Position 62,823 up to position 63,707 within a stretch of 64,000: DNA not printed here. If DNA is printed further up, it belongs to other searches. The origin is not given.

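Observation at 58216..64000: Tightly packed redox operon: GltD-like Fe-S flavoprotein, POR-gamma/IorB-like protein, three-subunit molybdenum hydroxylase and HisC-family aminotransferase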

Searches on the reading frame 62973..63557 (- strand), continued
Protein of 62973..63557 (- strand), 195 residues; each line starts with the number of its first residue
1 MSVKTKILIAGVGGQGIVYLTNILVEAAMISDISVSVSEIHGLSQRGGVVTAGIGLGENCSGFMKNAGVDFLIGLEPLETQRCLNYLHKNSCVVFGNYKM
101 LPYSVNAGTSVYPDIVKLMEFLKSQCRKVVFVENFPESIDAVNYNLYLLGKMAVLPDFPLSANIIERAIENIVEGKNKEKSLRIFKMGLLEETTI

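Call 13: search_protein_families(library=ncbifam, proteins=[L003:6600-9998:+, L003:825-2198:+, L003:5388-6590:+, L003:3769-5385:+, L003:3390-3761:+, L003:2198-3376:+], max_evalue=0.00001)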
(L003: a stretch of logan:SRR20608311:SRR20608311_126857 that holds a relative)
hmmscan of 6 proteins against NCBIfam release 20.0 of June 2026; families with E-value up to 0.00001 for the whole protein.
L003:6600-9998:+ (1133 aa): 72 families (the best 25 are shown)
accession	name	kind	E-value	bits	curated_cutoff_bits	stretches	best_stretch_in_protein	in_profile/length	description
TIGR03336.1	IOR_alpha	equivalog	2.2e-181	604.2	650.9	2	18-615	3-567/595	indolepyruvate ferredoxin oxidoreductase subunit alpha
NF009410.0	PRK12771.1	subfamily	7.7e-74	249.2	516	1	629-1118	41-530/566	NAD(P)-binding protein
NF009454.0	PRK12814.1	equivalog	1.6e-63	215.1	916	1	641-1030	107-504/657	putative NADPH-dependent glutamate synthase small subunit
TIGR03315.1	Se_ygfK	equivalog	1.4e-58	198.2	835.3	1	639-1131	448-916/1012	putative selenate reductase subunit YgfK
NF010590.0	PRK13984.1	equivalog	1.6e-58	198.3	946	1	640-1028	200-608/611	putative oxidoreductase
TIGR01316.1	gltA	equivalog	3.6e-52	177.7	471.75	1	616-1023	16-446/449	NADPH-dependent glutamate synthase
NF009414.0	PRK12778.1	equivalog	3.4e-46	157.9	1103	1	615-1027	318-750/752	bifunctional dihydroorotate dehydrogenase B NAD binding subunit/NADPH-dependent glutamate synthase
NF009409.0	PRK12770.1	subfamily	2.1e-41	142.2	343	1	721-1028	11-352/360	putative glutamate synthase subunit beta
TIGR01317.1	GOGAT_sm_gam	subfamily_domain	3.8e-37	128.3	447.7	1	640-880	56-302/485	glutamate synthase small subunit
TIGR01318.1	gltD_gamma_fam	subfamily_domain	6.6e-36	123.9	482.95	1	642-917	54-337/467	glutamate synthase, small subunit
NF009589.0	PRK13030.1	subfamily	1.4e-34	119.1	816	1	125-525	146-553/1170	indolepyruvate ferredoxin oxidoreductase family protein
NF045663.1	diclust_near_Sec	equivalog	9.6e-32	109.9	530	1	633-822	16-198/759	pyridine nucleotide-disulfide oxidoreductase/dicluster-binding protein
NF009413.0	PRK12775.1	equivalog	2e-31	108.7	1895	1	641-1029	344-757/1006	putative trifunctional 2-polyprenylphenol hydroxylase/glutamate synthase subunit beta/ferritin domain-containing protein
NF009408.0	PRK12769.1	equivalog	3.3e-30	104.8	1003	1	651-1027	249-652/659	formate-dependent uric acid utilization protein AegA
NF009415.0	PRK12779.1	equivalog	1.5e-28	99.3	1519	1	641-1024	213-624/944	putative bifunctional glutamate synthase subunit beta/2-polyprenylphenol hydroxylase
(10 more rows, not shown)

L003:825-2198:+ (458 aa): 6 families
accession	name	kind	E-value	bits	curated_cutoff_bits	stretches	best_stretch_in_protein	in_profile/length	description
NF003274.0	PRK04262.1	equivalog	2.9e-29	102.2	244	1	4-310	5-334/347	hydroxymethylglutaryl-CoA synthase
TIGR00748.1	HMG_CoA_syn_Arc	equivalog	9.6e-16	57.9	353.35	1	24-310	34-333/345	hydroxymethylglutaryl-CoA synthase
TIGR01835.1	HMG-CoA-S_prok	equivalog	1.2e-13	50.7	360.35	1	32-161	41-171/382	hydroxymethylglutaryl-CoA synthase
TIGR00747.1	fabH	subfamily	8.3e-11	41.5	292.1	1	36-177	47-193/322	beta-ketoacyl-ACP synthase III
NF006829.0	PRK09352.1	subfamily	8.4e-10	38.1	249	1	36-173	49-191/322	beta-ketoacyl-ACP synthase 3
NF053627.1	BnzsclthlBbsAGT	equivalog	1.8e-06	28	250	1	323-390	13-80/145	benzoylsuccinyl-CoA thiolase subunit BbsA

L003:5388-6590:+ (401 aa): 7 families
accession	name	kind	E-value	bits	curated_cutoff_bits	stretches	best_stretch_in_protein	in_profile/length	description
NF052585.1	SucGlutTfsCaiB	equivalog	5e-55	186.7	750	1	7-387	13-390/394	succinate--glutarate CoA-transferase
NF003809.0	PRK05398.1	subfamily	3.6e-38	131.2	442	2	11-207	14-203/416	formyl-CoA transferase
NF008511.0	PRK11430.1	equivalog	5.3e-38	131.1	522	1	6-334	14-332/381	CoA:oxalate CoA-transferase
TIGR03253.1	oxalate_frc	equivalog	5.6e-36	124.1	504.2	2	11-206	13-201/416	formyl-CoA transferase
NF041294.1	Scnl_mescCoAtase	equivalog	8.6e-32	110.7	700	1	4-382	6-380/381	succinyl-CoA:mesaconate CoA-transferase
NF002914.1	PRK03525.1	equivalog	1e-15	57.6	413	1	71-398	64-394/400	L-carnitine CoA-transferase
TIGR04253.1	mesacon_CoA_iso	equivalog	1.1e-07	31.2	725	1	14-384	15-382/403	2-methylfumaryl-CoA isomerase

L003:3769-5385:+ (539 aa): 4 families
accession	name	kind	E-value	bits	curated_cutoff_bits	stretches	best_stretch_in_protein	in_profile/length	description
TIGR00641.1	acid_CoA_mut_N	subfamily_domain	2.3e-179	597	303.8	1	20-537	4-526/528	methylmalonyl-CoA mutase N-terminal domain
NF006944.0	PRK09426.1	equivalog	1.2e-152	509.4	876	1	20-535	38-553/721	methylmalonyl-CoA mutase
NF045497.1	IsobCoAmut_IcmF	equivalog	7.3e-82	275.7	1500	2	167-534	704-1073/1076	fused isobutyryl-CoA mutase/GTPase IcmF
TIGR00642.1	mmCoA_mut_beta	equivalog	1.8e-41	142.1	617.25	1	21-451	48-451/620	methylmalonyl-CoA mutase small subunit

L003:3390-3761:+ (124 aa): 11 families
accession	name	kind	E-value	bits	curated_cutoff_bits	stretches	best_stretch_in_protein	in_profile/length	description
TIGR00640.1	acid_CoA_mut_C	subfamily_domain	6.6e-32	110.3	57.45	1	2-120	4-123/132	methylmalonyl-CoA mutase C-terminal domain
NF006944.0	PRK09426.1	equivalog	2.5e-23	81.9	876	1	2-117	591-707/721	methylmalonyl-CoA mutase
NF002612.0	PRK02261.1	equivalog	1.1e-13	50.9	110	1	2-118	5-128/148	methylaspartate mutase subunit S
TIGR01501.1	MthylAspMutase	equivalog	1.5e-11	44.2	135.8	1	4-91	5-93/134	methylaspartate mutase subunit S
TIGR02082.1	metH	equivalog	4.9e-09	34.4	1010.85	1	11-93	744-826/1182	methionine synthase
NF045497.1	IsobCoAmut_IcmF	equivalog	7e-09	34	1500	1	10-107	12-112/1076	fused isobutyryl-CoA mutase/GTPase IcmF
TIGR02370.1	pyl_corrinoid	subfamily_domain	7.1e-09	35.3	215.3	1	11-102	95-188/197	methyltransferase cognate corrinoid protein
NF007024.0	PRK09490.1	equivalog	9.3e-09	33.6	1497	1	2-93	753-844/1234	methionine synthase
NF041607.1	dimeth_corrin_MtbC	equivalog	4.3e-07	29.6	350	1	11-89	93-173/203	dimethylamine corrinoid protein MtbC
NF040655.1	MtaC_Meth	equivalog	8.7e-07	28.2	420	1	11-98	130-217/253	methanol--corrinoid protein MtaC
NF047995.1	corrinoid_MtgC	exception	2.9e-06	26.9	310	1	2-82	94-174/215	glycine betaine-specific corrinoid protein MtgC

L003:2198-3376:+ (393 aa): 47 families (the best 25 are shown)
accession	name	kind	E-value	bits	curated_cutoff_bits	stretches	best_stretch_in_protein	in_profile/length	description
NF004810.0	PRK06157.1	equivalog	3.2e-121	405.2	403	1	2-391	7-398/400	acetyl-CoA acetyltransferase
NF004720.0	PRK06064.1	subfamily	3e-114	381.8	420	1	1-391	1-388/389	thiolase domain-containing protein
NF053570.1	AcCoTHIOL_METTL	equivalog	1.1e-97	327.3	600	1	1-391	1-384/385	acetyl-CoA acetyltransferase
NF006102.0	PRK08256.1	subfamily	2.6e-83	280.3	436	1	2-383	3-386/394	lipid-transfer protein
NF009228.0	PRK12578.1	subfamily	3.8e-79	266.1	485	1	2-389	3-386/387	thiolase domain-containing protein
NF005704.0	PRK07516.1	subfamily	1.7e-72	244.6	412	1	2-388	2-385/389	thiolase domain-containing protein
NF004715.0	PRK06059.1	equivalog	2.2e-65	221.2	424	1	2-387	4-397/399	lipid-transfer protein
NF004982.0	PRK06365.1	equivalog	5e-65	220.2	695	2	257-390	289-428/430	thiolase domain-containing protein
NF006180.0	PRK08313.1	subfamily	2.2e-60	204.6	514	1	2-391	4-385/389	thiolase domain-containing protein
NF053628.1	BnzsclthlBbsBGT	equivalog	9.6e-60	202.4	750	1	2-378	5-370/389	benzoylsuccinyl-CoA thiolase subunit BbsB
NF004811.0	PRK06158.1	subfamily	2.8e-59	201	421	1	4-390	10-380/384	acetyl-CoA acetyltransferase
NF004936.0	PRK06289.1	equivalog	3.1e-58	197.5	375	1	18-389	19-402/405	acetyl-CoA acetyltransferase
NF004721.0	PRK06065.1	equivalog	3.8e-51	174.2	455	1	2-390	10-393/393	thiolase domain-containing protein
NF004722.0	PRK06066.1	equivalog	6.3e-44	150.5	516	1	2-388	4-383/385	thiolase domain-containing protein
NF006010.0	PRK08142.1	subfamily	9.4e-44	149.7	462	1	18-379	21-373/388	thiolase domain-containing protein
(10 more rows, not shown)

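Call 15: find_related_loci(query=A1, collection=genome_contigs, flank=10000)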
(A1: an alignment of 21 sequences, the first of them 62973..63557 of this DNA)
Query A1 (195 aa) in genome_contigs; peptide patterns used: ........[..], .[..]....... (x = any residue, [..] = any of these).
93 stretches matched a pattern; 53 encode a relative of the query (tblastn E <= 1e-3); 53 distinct loci.
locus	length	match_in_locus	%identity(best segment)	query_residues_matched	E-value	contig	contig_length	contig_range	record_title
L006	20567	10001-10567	70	1-189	1e-91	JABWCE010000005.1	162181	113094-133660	MAG: Bacteroidetes bacterium isolate MAG_48 scaffold_49, whole genome shotgun sequence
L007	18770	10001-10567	64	1-189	1e-82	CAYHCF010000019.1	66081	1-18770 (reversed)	MAG TPA_asm: uncultured Chitinophaga sp. isolate ERP119702_co1_220 genome assembly, contig: NODE_329_length_66081_cov_10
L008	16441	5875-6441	64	1-189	1e-82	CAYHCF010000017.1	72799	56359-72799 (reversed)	MAG TPA_asm: uncultured Chitinophaga sp. isolate ERP119702_co1_220 genome assembly, contig: NODE_268_length_72799_cov_10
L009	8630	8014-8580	65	1-189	1e-82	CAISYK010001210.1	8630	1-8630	MAG: uncultured Bacteroidetes bacterium isolate Kiruna_bin-08168 genome assembly, contig: bin-08168:1210/1288, whole gen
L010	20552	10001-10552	67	6-189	2e-82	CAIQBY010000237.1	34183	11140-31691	MAG: uncultured Bacteroidetes bacterium isolate Umea3_bin-1094 genome assembly, contig: bin-1094:237/423, whole genome s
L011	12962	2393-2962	65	1-189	5e-82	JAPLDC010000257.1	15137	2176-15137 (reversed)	MAG: Bacteroidetes bacterium isolate LacPavin_0920_WC57_MAG_35_7 LacPavin_0920_WC57_scaffold_774293, whole genome shotgu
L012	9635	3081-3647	65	1-189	1e-81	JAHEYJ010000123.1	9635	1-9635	MAG: Bacteroidetes bacterium isolate nzgw125 NODE_5662_length_9636_cov_3.182764, whole genome shotgun sequence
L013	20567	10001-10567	64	1-189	1e-81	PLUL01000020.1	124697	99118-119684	MAG: Bacteroidetes bacterium isolate palsa_971 73.20120700_P3D.99_contig_6381, whole genome shotgun sequence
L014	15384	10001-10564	64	1-188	9e-82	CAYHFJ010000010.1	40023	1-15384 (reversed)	MAG TPA_asm: uncultured Flavobacteriales bacterium isolate ERP119702_co1_8 genome assembly, contig: NODE_849_length_4002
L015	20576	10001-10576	65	1-192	9e-82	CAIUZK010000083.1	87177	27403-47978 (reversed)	MAG: uncultured Bacteroidetes bacterium isolate MJ-time_bin-5616 genome assembly, contig: bin-5616:083/275, whole genome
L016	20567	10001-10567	66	1-189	7e-82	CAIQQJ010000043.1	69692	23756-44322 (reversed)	MAG: uncultured Flavobacteriales bacterium isolate Kiruna3_bin-3741 genome assembly, contig: bin-3741:043/181, whole gen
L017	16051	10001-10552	66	6-189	1e-80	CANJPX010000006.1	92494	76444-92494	MAG: Bacteroidetes bacterium isolate RH-23may17-678 genome assembly, contig: RH-23may17-C1663, whole genome shotgun sequ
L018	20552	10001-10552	64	6-189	2e-80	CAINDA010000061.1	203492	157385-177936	MAG: uncultured Bacteroidetes bacterium isolate Kiruna_bin-09443 genome assembly, contig: bin-09443:61/72, whole genome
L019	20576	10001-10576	64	1-192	2e-79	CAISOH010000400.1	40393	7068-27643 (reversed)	MAG: uncultured Bacteroidetes bacterium isolate MJ-time_bin-6658 genome assembly, contig: bin-6658:400/453, whole genome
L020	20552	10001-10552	64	6-189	2e-79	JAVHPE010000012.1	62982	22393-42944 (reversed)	MAG: Bacteroidia bacterium isolate WB02no2_35_113 NODE_106_length_62982_cov_67.584344, whole genome shotgun sequence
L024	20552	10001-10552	65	6-189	2e-78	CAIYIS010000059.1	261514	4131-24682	MAG: uncultured Bacteroidetes bacterium isolate Kiruna_bin-09093 genome assembly, contig: bin-09093:59/85, whole genome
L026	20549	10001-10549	62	6-188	2e-76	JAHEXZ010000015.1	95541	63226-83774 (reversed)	MAG: Bacteroidetes bacterium isolate nzgw116 NODE_88_length_95542_cov_5.687081, whole genome shotgun sequence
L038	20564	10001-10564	57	1-188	2e-68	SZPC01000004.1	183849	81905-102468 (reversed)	Ignavibacteria bacterium CHB1 ZYPT4scaffold_25, whole genome shotgun sequence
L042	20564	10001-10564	49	1-188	8e-59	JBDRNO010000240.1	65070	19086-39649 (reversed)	MAG: Bacteroidota bacterium isolate MEGAHIT-group-1.892 k141_13876720, whole genome shotgun sequence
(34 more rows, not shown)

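Call 67: list_cluster_members(proteins=[window:62973-63557:-, window:62437-62955:-, window:59247-60131:-, window:58219-59244:-, window:57191-58216:+, window:56321-57130:-])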
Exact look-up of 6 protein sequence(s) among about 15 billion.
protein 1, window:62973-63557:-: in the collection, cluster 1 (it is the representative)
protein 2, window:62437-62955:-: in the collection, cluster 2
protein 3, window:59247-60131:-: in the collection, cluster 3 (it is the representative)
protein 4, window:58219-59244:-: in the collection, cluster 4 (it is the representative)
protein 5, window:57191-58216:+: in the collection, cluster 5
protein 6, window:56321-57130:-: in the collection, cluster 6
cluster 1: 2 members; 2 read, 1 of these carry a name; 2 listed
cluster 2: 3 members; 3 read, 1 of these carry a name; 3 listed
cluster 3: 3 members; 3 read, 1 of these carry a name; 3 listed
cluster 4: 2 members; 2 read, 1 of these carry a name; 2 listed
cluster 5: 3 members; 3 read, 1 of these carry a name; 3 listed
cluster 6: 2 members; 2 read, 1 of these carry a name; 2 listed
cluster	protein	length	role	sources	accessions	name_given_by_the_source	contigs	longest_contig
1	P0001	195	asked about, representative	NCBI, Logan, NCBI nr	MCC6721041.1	MAG: 2-oxoacid:acceptor oxidoreductase family protein [Bacteroidia bacterium] | 2-oxoacid:acceptor oxidoreductase family protein [Bacteroidia bacterium]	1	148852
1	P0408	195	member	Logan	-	-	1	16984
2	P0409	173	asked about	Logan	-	-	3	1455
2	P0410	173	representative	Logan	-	-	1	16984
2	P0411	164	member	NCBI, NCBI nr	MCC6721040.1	MAG: (2Fe-2S)-binding protein [Bacteroidia bacterium] | (2Fe-2S)-binding protein [Bacteroidia bacterium]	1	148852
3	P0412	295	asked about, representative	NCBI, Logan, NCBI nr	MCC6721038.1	MAG: FAD binding domain-containing protein [Bacteroidia bacterium] | FAD binding domain-containing protein [Bacteroidia bacterium]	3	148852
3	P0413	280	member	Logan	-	-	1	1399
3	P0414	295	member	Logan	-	-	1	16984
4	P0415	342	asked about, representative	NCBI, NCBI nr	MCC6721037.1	MAG: aminotransferase class I/II-fold pyridoxal phosphate-dependent enzyme [Bacteroidia ... | aminotransferase class I/II-fold pyridoxal phosphate-dependent enzyme [Bacteroidia ...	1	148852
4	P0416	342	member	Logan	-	-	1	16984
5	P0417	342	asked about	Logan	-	-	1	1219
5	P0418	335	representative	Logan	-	-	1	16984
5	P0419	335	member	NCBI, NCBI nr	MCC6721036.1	MAG: type 2 isopentenyl-diphosphate Delta-isomerase [Bacteroidia bacterium] | type 2 isopentenyl-diphosphate Delta-isomerase [Bacteroidia bacterium]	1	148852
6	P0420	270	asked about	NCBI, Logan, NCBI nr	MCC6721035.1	MAG: SDR family oxidoreductase [Bacteroidia bacterium] | SDR family oxidoreductase [Bacteroidia bacterium]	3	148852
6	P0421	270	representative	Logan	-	-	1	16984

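Call 68: find_encoding_contigs(protein=P0408, flank=10000, max_places=2)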
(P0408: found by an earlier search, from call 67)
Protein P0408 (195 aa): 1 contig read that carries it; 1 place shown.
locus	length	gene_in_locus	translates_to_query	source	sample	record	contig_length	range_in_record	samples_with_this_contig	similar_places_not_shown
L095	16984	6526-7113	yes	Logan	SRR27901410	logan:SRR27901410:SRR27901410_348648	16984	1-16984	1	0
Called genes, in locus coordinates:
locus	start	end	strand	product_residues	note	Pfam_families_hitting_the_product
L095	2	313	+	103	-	?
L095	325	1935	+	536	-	PF01642:MM_CoA_mutase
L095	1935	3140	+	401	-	PF02515:CoA_transf_3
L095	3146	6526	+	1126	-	PF02775:TPP_enzyme_C, PF13292:DXP_synthase_N (weak), PF00070:Pyr_redox (faint), PF01266:DAO, PF07992:Pyr_redox_2, PF13450:NAD_binding_8, PF00037:Fer4, PF12837:Fer4_6 (weak), +8 more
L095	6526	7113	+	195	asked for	PF01558:POR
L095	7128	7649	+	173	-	PF00111:Fer2 (weak), PF01799:Fer2_2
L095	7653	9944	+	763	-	PF01315:Ald_Xan_dh_C, PF02738:MoCoBD_1, PF20256:MoCoBD_2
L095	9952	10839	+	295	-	PF00941:FAD_binding_5, PF03450:CO_deh_flav_C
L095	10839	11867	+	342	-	PF00155:Aminotran_1_2, PF00266:Aminotran_5 (faint), PF04864:Alliinase_C (faint)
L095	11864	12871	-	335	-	-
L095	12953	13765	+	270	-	PF00106:adh_short, PF13561:adh_short_C2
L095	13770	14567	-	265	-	PF22435:MRM3-like_sub_bind, PF00588:SpoU_methylase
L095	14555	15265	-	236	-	PF07610:DUF1573, PF22544:HYDIN_VesB_CFA65-like_Ig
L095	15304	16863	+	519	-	PF00089:Trypsin, PF13365:Trypsin_2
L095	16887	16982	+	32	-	?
